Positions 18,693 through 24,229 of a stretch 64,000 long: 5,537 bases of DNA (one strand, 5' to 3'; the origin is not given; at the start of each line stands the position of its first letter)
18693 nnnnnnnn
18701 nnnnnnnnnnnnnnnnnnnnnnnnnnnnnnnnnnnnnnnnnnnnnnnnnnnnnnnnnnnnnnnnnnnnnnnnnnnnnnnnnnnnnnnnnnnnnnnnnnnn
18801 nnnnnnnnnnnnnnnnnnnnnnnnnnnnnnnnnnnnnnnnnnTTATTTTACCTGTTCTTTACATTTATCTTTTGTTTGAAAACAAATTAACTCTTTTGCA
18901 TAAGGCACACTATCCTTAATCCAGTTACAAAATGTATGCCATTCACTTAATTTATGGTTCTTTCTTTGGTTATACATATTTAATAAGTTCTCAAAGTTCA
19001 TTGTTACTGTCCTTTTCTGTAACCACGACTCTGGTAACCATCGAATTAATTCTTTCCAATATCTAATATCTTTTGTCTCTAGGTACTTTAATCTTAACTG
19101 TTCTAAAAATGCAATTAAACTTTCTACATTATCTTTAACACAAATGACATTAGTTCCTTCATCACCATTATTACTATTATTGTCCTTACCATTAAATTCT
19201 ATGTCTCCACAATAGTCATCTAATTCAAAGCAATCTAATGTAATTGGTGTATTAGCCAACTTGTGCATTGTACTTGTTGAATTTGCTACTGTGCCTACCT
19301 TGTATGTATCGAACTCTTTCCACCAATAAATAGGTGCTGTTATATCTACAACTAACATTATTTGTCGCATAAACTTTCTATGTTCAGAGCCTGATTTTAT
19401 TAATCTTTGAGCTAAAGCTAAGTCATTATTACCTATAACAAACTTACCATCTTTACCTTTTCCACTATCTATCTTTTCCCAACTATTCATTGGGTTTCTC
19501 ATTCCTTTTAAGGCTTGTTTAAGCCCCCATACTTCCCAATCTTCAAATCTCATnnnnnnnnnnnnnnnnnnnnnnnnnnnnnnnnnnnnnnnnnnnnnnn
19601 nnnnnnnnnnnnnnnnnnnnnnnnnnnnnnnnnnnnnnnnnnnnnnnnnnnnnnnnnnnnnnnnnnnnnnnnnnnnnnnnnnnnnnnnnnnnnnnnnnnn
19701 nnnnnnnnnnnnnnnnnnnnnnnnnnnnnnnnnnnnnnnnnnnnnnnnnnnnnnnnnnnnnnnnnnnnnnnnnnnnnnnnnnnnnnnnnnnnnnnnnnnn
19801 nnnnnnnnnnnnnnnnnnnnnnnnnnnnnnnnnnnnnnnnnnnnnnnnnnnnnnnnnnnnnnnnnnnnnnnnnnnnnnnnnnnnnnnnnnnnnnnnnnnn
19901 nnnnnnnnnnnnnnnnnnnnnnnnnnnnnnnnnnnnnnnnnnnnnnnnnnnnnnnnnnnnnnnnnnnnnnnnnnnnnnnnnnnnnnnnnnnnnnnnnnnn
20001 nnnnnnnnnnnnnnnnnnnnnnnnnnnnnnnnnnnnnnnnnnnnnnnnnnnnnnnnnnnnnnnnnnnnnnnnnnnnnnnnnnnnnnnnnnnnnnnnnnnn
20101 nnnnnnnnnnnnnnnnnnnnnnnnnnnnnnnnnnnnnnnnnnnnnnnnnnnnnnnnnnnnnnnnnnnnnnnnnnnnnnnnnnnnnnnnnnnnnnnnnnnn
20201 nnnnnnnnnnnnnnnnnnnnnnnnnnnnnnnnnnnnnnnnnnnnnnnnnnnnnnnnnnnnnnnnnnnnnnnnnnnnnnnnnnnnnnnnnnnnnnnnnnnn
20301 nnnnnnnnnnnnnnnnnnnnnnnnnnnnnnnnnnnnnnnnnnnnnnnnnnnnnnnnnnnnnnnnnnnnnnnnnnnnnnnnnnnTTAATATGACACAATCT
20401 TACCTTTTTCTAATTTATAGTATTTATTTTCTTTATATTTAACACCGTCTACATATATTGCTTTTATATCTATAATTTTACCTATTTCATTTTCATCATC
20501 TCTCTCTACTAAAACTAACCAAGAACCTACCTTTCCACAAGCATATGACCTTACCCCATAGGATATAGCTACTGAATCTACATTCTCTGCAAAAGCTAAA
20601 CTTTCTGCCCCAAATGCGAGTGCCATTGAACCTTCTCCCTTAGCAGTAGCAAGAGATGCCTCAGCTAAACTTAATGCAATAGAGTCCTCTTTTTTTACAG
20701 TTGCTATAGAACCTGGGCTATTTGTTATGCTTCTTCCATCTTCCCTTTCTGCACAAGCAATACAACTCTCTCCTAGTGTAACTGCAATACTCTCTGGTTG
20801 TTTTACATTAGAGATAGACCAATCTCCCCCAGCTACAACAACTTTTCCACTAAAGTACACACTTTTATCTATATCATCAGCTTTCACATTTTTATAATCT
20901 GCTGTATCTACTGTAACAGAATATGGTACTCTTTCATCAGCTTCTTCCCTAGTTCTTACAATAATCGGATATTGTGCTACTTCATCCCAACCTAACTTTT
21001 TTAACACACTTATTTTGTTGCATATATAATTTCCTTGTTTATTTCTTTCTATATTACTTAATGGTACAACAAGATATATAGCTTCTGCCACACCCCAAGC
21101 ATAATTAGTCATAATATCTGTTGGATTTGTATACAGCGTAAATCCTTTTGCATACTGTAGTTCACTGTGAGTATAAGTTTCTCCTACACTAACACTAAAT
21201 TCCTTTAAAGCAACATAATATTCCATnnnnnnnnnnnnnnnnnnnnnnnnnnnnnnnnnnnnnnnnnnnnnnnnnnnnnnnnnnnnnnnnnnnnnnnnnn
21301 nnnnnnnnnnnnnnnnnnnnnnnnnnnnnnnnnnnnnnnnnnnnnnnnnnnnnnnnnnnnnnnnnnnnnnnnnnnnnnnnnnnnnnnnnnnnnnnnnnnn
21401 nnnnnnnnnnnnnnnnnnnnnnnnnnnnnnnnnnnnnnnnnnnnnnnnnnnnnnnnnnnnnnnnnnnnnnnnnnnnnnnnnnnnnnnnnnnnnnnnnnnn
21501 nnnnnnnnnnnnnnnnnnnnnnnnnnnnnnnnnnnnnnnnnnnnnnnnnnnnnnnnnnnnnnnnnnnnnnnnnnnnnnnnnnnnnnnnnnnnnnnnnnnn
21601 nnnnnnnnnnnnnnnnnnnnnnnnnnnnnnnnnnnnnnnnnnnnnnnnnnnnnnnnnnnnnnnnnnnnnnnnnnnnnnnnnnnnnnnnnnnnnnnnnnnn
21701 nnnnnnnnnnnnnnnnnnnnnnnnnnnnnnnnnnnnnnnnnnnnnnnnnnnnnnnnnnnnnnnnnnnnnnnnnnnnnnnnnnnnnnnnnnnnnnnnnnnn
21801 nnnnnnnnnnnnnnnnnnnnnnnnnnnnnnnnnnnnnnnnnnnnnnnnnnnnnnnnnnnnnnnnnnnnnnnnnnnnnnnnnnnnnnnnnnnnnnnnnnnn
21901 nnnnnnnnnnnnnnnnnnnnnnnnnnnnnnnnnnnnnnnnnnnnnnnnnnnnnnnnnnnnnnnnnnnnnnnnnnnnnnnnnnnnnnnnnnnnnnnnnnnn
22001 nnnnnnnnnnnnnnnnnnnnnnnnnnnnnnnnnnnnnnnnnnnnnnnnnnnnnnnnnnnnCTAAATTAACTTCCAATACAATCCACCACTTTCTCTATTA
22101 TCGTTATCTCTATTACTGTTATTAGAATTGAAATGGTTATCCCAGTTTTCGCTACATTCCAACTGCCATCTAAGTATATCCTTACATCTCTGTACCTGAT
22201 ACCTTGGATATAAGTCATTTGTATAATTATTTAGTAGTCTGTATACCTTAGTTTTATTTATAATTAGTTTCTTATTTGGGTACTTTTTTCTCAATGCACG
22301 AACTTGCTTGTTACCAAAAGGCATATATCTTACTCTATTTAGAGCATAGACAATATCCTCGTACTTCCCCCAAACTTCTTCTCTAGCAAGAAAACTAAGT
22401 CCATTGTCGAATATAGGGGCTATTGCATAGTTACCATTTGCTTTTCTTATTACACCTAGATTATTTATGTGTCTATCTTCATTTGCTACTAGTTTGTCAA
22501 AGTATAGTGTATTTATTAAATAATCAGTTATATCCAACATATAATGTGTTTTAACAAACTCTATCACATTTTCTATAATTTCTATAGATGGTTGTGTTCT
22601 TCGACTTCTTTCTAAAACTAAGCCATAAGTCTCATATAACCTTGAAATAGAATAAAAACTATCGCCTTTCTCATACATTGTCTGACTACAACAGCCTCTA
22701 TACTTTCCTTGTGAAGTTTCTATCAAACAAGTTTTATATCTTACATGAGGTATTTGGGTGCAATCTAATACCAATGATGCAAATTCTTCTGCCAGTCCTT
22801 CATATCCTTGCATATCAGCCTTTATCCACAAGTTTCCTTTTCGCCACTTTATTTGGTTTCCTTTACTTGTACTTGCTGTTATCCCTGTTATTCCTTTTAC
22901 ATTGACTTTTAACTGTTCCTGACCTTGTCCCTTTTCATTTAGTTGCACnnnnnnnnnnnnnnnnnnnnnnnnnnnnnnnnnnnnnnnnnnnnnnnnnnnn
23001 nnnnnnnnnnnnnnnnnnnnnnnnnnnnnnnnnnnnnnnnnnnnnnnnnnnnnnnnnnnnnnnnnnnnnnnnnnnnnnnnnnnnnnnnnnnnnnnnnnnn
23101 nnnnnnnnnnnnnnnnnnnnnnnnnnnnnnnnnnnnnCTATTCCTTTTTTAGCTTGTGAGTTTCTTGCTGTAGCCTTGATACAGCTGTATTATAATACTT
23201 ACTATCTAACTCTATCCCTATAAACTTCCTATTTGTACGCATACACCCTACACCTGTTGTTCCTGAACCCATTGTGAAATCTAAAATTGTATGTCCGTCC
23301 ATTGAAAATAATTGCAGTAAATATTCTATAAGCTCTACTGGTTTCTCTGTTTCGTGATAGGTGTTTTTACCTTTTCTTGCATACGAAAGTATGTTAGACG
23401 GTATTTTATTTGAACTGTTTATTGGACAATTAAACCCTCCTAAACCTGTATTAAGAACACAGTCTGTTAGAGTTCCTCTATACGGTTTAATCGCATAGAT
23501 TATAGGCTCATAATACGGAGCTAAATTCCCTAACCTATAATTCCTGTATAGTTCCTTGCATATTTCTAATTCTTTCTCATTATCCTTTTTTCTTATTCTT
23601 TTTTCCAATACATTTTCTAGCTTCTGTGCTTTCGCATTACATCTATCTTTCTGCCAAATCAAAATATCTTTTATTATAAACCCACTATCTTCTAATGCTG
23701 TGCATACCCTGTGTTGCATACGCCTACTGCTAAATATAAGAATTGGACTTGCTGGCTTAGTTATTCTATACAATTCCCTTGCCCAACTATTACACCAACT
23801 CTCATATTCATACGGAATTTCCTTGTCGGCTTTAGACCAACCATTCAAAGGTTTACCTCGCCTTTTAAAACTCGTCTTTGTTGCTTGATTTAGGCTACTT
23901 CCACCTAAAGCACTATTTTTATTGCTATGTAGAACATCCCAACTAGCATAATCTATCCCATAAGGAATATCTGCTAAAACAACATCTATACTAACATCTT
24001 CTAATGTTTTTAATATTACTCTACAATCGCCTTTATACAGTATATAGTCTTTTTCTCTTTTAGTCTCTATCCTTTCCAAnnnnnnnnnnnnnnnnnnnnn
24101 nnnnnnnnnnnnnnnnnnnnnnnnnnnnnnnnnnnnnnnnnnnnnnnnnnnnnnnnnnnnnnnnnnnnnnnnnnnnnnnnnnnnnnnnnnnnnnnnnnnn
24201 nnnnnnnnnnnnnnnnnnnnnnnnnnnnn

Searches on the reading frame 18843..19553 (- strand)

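Call 60: search_protein_families(library=phrogs, proteins=[window:18843-19553:-], max_evalue=0.0001)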
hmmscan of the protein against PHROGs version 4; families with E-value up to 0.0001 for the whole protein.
window:18843-19553:- (236 aa): 1 family
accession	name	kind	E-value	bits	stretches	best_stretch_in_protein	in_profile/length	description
phrog_6721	-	unknown function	8.8e-63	212.9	1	4-224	11-216/218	-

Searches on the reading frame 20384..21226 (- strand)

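Call 60: search_protein_families(library=phrogs, proteins=[window:20384-21226:-], max_evalue=0.0001)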
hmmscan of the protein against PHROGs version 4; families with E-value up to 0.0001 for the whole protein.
window:20384-21226:- (280 aa): 3 families
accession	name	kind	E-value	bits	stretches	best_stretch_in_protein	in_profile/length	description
phrog_27197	-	unknown function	2.3e-16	61.1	1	190-278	5-94/97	-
phrog_4433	-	unknown function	1.8e-08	35.2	1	10-278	28-308/312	-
phrog_23265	-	unknown function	8.3e-07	29.5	1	145-277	86-216/222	-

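Call 72: search_protein_families(library=padloc, proteins=[window:20384-21226:-], max_evalue=0.001)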
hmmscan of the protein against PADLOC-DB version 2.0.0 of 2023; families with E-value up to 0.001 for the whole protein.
window:20384-21226:- (280 aa): 0 families

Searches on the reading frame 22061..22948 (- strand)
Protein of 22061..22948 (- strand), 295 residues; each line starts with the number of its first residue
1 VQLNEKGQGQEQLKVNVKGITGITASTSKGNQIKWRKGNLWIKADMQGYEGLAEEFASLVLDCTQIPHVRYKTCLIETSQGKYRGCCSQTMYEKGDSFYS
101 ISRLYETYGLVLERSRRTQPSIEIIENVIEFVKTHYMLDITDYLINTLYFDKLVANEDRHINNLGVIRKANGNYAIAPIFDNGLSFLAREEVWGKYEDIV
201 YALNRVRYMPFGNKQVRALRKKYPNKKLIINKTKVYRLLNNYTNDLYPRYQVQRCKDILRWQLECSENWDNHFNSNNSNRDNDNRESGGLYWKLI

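Call 50: search_protein_families(library=ncbifam, proteins=[window:22061-22948:-], max_evalue=0.01)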
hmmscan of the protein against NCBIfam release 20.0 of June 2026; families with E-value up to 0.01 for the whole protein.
window:22061-22948:- (295 aa): 1 family
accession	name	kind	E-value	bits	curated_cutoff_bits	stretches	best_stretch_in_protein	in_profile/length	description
NF007297.0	PRK09775.1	equivalog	0.0014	17.4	401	1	148-181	335-368/446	type II toxin-antitoxin system HipA family toxin YjjJ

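Call 72: search_protein_families(library=padloc, proteins=[window:22061-22948:-], max_evalue=0.001)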
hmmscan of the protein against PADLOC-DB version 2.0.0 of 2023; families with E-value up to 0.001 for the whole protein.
window:22061-22948:- (295 aa): 7 families
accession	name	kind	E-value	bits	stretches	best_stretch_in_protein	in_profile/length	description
PDLC04340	PDC-M03A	-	8.6e-17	59.5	1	81-223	73-205/280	-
PDLC04344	PDC-M03A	-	1.5e-13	48.9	1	44-191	42-196/305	-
PDLC04342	PDC-M03A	-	1.9e-11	42.1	1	44-186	47-194/299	-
PDLC04339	PDC-M03A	-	1.2e-10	39.2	1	47-189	44-181/293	-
PDLC04338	PDC-M03A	-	6.1e-06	23.5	1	137-185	252-300/428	-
PDLC04345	PDC-M03A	-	8.1e-05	20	1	145-201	149-207/302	-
PDLC04337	PDC-M03A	-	0.00012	19.8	1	141-185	87-132/250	-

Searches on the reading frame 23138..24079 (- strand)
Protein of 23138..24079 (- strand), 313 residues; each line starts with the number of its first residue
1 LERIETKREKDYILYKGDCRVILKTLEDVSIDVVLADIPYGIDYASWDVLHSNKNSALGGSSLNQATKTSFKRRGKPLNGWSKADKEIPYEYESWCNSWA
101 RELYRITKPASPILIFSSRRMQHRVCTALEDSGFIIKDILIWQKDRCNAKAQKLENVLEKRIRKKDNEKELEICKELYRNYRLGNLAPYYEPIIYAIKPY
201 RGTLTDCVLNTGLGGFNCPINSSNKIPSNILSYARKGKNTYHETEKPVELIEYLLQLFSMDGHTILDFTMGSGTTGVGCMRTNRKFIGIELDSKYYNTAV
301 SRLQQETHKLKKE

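Call 6: search_protein_families(library=pfam, proteins=[window:23138-24079:-], max_evalue=0.01)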
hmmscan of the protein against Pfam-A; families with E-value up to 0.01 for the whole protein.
window:23138-24079:- (313 aa): 1 family
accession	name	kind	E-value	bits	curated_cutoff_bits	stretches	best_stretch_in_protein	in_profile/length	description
PF01555.25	N6_N4_Mtase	-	1.1e-33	117.5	26.7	1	31-300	1-220/221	DNA methylase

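Call 50: search_protein_families(library=ncbifam, proteins=[window:23138-24079:-], max_evalue=0.01)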
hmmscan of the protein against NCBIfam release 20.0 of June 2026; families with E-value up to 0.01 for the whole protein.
window:23138-24079:- (313 aa): 3 families
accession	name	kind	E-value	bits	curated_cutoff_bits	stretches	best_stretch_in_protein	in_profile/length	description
NF050803.1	DnaMtaseCcrMCaul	equivalog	2.1e-22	79.6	830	2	239-308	183-252/350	adenine-specific DNA-methyltransferase CcrM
NF008572.0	PRK11524.1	equivalog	3e-19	69.2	292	2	222-308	171-261/294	adenine-specific DNA-methyltransferase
NF010253.0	PRK13699.1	subfamily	3.4e-18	66.2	244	1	228-308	131-210/226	DNA methyltransferase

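Call 51: search_solved_structures(query=window:23138-24079:-, max_evalue=0.001)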
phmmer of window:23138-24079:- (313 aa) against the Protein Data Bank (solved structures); distinct sequences matched with E-value up to 0.001: 12.
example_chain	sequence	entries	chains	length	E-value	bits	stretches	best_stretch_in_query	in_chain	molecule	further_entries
5hek_A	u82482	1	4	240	1.1e-16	64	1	216-304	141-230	Adenine specific DNA methyltransferase (DpnA)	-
5hfj_A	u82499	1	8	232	1.4e-16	63.7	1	216-303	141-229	Adenine specific DNA methyltransferase (DpnA)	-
6pbd_A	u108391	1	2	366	3.8e-14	55.7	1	240-304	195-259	Modification methylase CcrMI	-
9c3u_A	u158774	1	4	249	5.8e-12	48.5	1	237-302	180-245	Methyltransferase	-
8urk_A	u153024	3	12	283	8.7e-12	47.9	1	237-302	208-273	Methyltransferase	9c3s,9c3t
1g60_A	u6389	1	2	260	5.8e-10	41.9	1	240-301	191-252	Adenine-specific Methyltransferase MboIIA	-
1eg2_A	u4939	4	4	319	6.4e-09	38.5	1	227-290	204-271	MODIFICATION METHYLASE RSRI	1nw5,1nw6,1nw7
1nw8_A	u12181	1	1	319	1.1e-08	37.7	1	227-290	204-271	MODIFICATION METHYLASE RSRI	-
2zie_A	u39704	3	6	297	6.4e-07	31.9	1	241-307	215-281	Putative modification methylase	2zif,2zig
7dsu_A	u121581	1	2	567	1.5e-05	27.4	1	223-286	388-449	Mbo45V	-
8s9m_A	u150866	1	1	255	0.00018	23.9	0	238-305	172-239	DNA cytosine-N4 methyltransferase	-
8s9n_A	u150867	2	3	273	0.00023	23.5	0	238-305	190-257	DNA cytosine-N4 methyltransferase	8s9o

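Call 72: search_protein_families(library=padloc, proteins=[window:23138-24079:-], max_evalue=0.001)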
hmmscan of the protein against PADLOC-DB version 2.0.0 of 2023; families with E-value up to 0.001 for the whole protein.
window:23138-24079:- (313 aa): 55 families (the best 25 are shown)
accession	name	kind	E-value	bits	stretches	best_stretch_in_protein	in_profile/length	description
PDLC03241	MTase_II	-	1.7e-72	242.8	2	16-164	82-230/447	Type II methyltransferase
PDLC03371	MTase_II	-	3.5e-56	188.6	1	8-310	7-259/260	Type II methyltransferase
PDLC03251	MTase_II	-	2.9e-27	93.7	2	138-310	110-273/282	Type II methyltransferase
PDLC03216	MTase_II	-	4.2e-26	89.8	2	239-308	191-260/364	Type II methyltransferase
PDLC03299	MTase_II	-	3.2e-23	80.6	2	221-307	171-261/296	Type II methyltransferase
PDLC03738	oMTase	-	6.5e-23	79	2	11-168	21-159/376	orphan methyltransferase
PDLC03353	MTase_II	-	5.1e-22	76.6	2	229-310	174-257/260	Type II methyltransferase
PDLC03387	MTase_II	-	5.2e-21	73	1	240-307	212-279/289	Type II methyltransferase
PDLC03228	MTase_II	-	3.9e-19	67.4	1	223-305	127-207/227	Type II methyltransferase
PDLC03320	MTase_II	-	4.1e-18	63.6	1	239-308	210-279/289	Type II methyltransferase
PDLC03265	MTase_II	-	6.9e-18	63.2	1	241-305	266-330/333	Type II methyltransferase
PDLC03321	MTase_II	-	3.7e-17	60.3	2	14-152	16-141/245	Type II methyltransferase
PDLC03308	MTase_II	-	5.9e-17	59.8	1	230-310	321-401/419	Type II methyltransferase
PDLC03279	MTase_II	-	6.8e-17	59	2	235-304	515-585/587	Type II methyltransferase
PDLC03350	MTase_II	-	2.8e-15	54.5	1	238-311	230-303/312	Type II methyltransferase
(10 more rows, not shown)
